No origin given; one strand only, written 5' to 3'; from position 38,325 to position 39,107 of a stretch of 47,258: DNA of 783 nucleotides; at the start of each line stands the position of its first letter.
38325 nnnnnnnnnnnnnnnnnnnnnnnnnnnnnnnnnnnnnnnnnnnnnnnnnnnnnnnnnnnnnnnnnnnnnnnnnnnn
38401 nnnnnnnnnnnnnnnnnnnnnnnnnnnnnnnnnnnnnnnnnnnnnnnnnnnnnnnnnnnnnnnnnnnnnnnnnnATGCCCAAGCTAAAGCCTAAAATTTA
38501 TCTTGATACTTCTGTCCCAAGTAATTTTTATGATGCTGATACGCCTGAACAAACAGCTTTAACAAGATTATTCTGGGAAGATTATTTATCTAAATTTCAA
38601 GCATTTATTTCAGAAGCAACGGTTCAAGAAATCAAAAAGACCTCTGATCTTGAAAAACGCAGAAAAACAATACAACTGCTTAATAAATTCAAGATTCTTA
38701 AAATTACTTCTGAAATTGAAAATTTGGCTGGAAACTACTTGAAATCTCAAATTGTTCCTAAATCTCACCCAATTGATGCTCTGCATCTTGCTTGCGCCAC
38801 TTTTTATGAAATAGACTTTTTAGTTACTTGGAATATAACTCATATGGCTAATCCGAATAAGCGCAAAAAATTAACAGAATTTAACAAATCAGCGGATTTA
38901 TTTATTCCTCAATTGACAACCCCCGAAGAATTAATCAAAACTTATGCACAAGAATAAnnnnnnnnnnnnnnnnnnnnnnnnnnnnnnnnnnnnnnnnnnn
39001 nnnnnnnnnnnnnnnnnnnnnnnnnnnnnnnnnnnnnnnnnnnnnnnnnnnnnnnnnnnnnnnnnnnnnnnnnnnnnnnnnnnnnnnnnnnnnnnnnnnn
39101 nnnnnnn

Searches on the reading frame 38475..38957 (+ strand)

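Call 86: search_protein_families(library=pfam, proteins=[window:38475-38957:+], max_evalue=0.00001)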
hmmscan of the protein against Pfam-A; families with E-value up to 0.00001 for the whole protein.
window:38475-38957:+ (160 aa): 1 family
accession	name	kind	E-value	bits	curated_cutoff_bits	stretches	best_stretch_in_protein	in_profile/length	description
PF01850.27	PIN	-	1.8e-07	32.2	23.6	1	8-118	1-109/120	PIN domain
